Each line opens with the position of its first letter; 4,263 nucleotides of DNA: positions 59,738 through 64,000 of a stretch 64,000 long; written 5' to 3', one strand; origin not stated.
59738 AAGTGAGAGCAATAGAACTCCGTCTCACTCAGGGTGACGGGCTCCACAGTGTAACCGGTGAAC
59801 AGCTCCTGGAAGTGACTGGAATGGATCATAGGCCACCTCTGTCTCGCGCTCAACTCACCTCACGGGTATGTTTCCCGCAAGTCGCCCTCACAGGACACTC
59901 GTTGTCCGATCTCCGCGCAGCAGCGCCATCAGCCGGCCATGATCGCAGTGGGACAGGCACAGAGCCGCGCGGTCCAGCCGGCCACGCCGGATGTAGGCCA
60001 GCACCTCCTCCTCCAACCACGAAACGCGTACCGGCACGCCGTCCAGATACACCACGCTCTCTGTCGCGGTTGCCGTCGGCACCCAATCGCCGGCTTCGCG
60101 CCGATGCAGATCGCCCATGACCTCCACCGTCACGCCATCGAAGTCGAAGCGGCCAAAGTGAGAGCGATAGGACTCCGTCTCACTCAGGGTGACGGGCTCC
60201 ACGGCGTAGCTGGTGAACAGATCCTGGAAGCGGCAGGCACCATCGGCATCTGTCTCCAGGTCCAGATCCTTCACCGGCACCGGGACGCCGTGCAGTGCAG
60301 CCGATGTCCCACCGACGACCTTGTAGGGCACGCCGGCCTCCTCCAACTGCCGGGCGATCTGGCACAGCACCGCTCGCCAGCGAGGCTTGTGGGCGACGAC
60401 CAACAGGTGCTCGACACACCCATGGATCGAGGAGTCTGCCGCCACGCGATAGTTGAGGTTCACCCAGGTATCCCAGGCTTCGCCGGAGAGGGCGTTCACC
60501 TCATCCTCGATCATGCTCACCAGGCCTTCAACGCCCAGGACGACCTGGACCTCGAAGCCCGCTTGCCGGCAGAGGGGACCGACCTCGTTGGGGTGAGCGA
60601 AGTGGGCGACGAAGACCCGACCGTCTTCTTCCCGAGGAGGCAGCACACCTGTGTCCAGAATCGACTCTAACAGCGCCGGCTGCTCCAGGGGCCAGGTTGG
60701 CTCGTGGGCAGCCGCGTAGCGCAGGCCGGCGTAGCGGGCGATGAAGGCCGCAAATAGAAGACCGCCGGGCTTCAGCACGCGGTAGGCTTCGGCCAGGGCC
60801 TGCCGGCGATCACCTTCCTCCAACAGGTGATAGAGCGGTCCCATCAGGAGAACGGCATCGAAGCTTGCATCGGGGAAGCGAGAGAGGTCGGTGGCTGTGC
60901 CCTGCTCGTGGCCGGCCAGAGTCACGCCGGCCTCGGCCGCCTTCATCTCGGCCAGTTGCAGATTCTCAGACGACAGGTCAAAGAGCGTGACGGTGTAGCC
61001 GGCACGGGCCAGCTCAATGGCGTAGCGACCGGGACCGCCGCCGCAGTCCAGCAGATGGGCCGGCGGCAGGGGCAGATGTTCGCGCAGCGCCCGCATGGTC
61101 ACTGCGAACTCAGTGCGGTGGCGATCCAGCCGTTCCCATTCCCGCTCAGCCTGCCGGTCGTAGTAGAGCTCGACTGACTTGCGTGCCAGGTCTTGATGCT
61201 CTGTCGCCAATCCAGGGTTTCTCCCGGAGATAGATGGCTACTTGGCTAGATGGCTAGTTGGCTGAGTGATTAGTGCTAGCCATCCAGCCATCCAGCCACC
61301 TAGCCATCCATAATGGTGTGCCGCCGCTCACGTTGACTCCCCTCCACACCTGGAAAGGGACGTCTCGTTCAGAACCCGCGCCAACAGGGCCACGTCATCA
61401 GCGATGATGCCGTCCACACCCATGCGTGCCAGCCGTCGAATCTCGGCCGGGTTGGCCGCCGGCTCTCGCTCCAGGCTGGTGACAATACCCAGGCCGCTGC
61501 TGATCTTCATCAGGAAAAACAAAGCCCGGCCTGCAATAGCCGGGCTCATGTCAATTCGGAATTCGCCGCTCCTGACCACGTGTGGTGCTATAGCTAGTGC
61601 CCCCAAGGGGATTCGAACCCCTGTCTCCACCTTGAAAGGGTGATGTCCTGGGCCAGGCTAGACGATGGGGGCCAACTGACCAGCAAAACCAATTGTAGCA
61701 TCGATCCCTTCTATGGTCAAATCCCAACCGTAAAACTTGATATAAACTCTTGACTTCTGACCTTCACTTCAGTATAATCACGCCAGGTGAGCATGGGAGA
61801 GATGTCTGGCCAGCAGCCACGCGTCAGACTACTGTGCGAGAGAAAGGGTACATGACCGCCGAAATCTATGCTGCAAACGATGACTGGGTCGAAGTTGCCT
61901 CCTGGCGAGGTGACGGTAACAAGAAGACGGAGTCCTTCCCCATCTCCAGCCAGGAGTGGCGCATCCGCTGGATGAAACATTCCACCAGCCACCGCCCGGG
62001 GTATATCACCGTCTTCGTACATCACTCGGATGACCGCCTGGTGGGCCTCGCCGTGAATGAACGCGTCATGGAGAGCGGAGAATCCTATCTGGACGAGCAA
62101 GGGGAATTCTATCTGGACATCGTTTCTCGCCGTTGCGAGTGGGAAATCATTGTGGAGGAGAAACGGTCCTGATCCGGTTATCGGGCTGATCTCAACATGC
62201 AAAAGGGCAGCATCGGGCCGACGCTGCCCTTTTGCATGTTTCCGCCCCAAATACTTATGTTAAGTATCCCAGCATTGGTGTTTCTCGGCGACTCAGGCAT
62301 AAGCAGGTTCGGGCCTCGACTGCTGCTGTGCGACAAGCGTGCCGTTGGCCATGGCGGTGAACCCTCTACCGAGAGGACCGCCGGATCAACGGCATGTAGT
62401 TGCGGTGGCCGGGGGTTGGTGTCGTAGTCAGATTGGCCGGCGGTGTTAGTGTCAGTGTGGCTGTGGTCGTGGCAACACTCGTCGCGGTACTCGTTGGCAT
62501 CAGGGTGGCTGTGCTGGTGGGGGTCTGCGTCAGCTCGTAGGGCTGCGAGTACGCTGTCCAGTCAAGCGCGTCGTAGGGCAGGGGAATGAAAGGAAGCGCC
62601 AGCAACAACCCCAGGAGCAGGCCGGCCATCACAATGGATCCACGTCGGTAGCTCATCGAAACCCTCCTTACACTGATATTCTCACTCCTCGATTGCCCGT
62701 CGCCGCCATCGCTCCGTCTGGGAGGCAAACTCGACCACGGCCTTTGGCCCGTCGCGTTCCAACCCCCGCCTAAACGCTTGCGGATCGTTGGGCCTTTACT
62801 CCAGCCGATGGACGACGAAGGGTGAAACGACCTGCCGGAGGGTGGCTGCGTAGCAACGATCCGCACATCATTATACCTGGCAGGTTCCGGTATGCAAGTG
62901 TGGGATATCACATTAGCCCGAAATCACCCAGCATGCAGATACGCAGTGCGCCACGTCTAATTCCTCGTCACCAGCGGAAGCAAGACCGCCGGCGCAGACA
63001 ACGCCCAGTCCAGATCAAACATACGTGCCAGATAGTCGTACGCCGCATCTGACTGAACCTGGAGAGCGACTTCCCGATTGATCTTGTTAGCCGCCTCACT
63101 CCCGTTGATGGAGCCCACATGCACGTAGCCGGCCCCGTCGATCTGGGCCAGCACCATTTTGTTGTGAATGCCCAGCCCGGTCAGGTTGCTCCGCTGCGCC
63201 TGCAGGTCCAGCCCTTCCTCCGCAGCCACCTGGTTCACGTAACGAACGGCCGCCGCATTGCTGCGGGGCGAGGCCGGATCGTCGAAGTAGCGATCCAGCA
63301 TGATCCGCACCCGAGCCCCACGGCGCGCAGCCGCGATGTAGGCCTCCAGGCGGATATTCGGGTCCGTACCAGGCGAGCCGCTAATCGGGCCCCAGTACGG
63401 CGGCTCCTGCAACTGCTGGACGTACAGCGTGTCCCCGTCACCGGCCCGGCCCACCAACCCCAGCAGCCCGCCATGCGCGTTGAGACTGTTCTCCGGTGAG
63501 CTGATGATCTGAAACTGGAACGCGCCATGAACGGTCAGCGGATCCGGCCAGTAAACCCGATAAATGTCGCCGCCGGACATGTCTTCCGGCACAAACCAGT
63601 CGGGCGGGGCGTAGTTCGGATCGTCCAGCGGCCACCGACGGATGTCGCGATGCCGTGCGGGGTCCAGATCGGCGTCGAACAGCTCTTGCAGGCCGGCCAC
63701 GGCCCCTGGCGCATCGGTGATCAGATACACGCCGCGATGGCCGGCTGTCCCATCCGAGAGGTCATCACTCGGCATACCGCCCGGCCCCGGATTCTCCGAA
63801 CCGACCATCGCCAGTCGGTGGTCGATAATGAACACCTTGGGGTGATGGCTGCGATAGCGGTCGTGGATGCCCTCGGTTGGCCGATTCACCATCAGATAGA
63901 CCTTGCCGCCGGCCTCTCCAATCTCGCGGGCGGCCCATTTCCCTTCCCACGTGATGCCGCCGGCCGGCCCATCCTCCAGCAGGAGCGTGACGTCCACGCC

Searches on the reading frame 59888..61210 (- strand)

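Call 22: search_protein_families(library=pfam, proteins=[window:59888-61210:-], max_evalue=0.00001)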
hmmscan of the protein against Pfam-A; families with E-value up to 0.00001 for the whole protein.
window:59888-61210:- (440 aa): 7 families
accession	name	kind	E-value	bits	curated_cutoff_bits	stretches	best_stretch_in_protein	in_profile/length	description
PF08241.18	Methyltransf_11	-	7.9e-22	78.2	21.2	1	54-153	1-94/95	Methyltransferase domain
PF13649.12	Methyltransf_25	-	2e-21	76.9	27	1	54-150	2-97/97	Methyltransferase domain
PF08242.18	Methyltransf_12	-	1.1e-12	49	30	1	54-152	1-98/98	Methyltransferase domain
PF13847.12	Methyltransf_31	-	5.4e-12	46.1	27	1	52-155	6-110/145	Methyltransferase domain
PF13489.12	Methyltransf_23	-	1.1e-10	41.9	27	1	47-166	20-124/164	Methyltransferase domain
PF01209.24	Ubie_methyltran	-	1.2e-10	41.6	20.1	1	47-154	45-151/233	ubiE/COQ5 methyltransferase family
PF10706.15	Aminoglyc_resit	-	1.7e-10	41.6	21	1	282-407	2-134/149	Aminoglycoside-2''-adenylyltransferase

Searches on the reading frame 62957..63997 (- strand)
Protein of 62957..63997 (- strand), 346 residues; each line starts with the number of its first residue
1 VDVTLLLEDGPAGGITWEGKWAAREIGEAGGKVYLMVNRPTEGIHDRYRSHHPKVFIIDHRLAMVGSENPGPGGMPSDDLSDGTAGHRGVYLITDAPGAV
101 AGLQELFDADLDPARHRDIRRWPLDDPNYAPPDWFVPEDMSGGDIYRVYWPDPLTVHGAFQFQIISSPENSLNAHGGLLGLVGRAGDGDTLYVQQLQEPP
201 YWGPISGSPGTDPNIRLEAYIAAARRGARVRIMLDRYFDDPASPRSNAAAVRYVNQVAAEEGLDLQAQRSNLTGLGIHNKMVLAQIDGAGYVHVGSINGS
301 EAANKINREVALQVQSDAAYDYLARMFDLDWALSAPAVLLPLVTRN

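Call 22: search_protein_families(library=pfam, proteins=[window:62957-63997:-], max_evalue=0.00001)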
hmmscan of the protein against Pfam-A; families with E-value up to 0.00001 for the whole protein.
window:62957-63997:- (346 aa): 1 family
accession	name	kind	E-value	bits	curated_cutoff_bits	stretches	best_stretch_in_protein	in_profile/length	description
PF13091.12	PLDc_2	-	1.4e-16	61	27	1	217-331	26-132/132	PLD-like domain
